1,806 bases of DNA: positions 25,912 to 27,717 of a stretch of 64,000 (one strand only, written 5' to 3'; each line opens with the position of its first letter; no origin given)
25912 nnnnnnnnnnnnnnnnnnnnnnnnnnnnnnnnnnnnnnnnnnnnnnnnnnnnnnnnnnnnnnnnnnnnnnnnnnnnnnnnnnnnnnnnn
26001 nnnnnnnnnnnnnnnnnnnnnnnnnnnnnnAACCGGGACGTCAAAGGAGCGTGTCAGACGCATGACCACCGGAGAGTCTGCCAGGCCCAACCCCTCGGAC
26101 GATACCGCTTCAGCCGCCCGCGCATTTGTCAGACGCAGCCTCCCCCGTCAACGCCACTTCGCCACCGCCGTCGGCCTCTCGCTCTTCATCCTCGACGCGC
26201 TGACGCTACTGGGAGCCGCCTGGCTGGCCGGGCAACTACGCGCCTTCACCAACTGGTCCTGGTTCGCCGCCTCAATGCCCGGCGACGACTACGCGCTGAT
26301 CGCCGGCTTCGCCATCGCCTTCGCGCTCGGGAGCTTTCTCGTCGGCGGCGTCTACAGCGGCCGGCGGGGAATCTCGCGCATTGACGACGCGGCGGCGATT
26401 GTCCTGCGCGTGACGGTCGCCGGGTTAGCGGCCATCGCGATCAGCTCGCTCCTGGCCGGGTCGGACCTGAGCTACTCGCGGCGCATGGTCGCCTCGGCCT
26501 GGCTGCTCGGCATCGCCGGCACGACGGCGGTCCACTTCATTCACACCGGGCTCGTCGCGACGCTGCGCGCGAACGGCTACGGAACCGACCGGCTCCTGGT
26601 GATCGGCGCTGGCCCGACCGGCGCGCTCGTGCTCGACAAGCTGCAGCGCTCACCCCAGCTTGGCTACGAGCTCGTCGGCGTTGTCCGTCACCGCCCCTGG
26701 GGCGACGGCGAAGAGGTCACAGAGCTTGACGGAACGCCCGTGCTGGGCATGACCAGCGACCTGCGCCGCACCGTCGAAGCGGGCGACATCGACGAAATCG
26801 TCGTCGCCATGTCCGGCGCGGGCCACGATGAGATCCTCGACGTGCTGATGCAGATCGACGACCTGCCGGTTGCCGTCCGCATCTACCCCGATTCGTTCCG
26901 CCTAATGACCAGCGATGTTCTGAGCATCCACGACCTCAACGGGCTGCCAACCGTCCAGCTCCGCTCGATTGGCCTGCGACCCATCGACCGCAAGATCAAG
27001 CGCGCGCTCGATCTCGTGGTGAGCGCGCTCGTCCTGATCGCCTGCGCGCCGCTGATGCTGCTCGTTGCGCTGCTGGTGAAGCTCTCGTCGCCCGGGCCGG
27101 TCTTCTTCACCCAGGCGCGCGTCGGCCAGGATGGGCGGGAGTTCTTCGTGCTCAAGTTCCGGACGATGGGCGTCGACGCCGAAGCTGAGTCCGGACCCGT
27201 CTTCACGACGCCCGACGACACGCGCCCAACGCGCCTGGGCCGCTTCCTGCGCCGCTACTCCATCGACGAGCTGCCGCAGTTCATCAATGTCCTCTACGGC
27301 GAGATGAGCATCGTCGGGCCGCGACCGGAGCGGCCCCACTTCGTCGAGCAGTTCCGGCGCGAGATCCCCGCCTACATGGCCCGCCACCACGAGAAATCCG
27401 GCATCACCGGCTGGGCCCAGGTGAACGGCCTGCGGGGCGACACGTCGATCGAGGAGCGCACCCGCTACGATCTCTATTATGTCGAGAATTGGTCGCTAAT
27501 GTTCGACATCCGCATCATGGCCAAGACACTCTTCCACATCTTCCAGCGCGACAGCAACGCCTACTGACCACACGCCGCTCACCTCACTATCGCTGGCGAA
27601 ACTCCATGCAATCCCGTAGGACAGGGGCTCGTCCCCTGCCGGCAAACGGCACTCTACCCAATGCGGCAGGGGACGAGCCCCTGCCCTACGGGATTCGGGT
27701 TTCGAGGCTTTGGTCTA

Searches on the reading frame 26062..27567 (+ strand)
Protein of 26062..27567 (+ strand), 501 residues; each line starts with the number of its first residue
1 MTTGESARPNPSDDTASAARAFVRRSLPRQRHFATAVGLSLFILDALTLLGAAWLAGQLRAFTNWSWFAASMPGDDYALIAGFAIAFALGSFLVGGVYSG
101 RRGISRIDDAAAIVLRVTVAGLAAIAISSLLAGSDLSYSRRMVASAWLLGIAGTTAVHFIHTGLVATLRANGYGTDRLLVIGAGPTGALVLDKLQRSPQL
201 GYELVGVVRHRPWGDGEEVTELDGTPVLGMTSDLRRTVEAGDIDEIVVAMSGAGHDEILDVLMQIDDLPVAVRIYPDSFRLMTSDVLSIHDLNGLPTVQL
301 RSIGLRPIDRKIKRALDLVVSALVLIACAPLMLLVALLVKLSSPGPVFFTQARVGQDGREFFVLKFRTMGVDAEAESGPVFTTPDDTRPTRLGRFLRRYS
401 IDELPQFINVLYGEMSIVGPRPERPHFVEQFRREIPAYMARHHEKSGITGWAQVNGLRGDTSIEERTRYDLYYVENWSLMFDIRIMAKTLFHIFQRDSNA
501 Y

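Call 42: search_protein_families(library=pfam, proteins=[window:26062-27567:+], max_evalue=0.0001)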
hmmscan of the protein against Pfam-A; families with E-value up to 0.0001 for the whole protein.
window:26062-27567:+ (501 aa): 2 families
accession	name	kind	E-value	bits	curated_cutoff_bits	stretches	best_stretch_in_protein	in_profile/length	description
PF02397.22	Bac_transf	-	2.3e-69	232.9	27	1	313-494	1-178/179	Bacterial sugar transferase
PF13727.12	CoA_binding_3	-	2.1e-18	67.4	25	1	96-276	4-175/175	CoA-binding domain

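Call 94: search_protein_families(library=ncbifam, proteins=[window:26062-27567:+], max_evalue=0.00001)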
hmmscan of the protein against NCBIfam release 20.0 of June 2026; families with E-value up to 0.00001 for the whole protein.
window:26062-27567:+ (501 aa): 10 families
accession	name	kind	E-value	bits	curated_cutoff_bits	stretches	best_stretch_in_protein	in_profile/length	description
TIGR03025.1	EPS_sugtrans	subfamily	2.7e-136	455.3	295.55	1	44-500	2-444/445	exopolysaccharide biosynthesis polyprenyl glycosylphosphotransferase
TIGR03023.1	WcaJ_sugtrans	equivalog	1.4e-133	446.6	410.75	1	44-501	2-453/453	undecaprenyl-phosphate glucose phosphotransferase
NF007518.0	PRK10124.1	equivalog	8.2e-83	278.7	684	1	97-496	68-460/464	undecaprenyl-phosphate glucose phosphotransferase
TIGR03013.1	EpsB_2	subfamily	3.8e-78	263.5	393.35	1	46-490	4-433/443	TIGR03013 family XrtA/PEP-CTERM system glycosyltransferase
TIGR03022.1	WbaP_sugtrans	subfamily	6.2e-74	249.9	403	2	41-375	1-321/456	undecaprenyl-phosphate galactose phosphotransferase WbaP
NF050817.1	PolSacchBiosHfsE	equivalog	3.3e-60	204.1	750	1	104-490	70-456/467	polysaccharide biosynthesis protein HfsE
NF041877.1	EPS_EpsZ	equivalog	7e-57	193.1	800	1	44-490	18-449/459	exopolysaccharide biosynthesis polyisoprenyl-phosphate hexose-1-phosphate transferase EpsZ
NF052601.1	undeca_RfbP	equivalog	8.8e-48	162.7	330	1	309-501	41-244/244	undecaprenyl-phosphate galactose phosphotransferase family protein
NF011751.0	PRK15204.1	equivalog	3.7e-33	114.8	907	1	124-498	98-474/476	undecaprenyl-phosphate galactose phosphotransferase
NF045514.1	glycotran_HepC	equivalog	4.9e-26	91.4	140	1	308-422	112-211/220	heterocyst development glycosyltransferase HepC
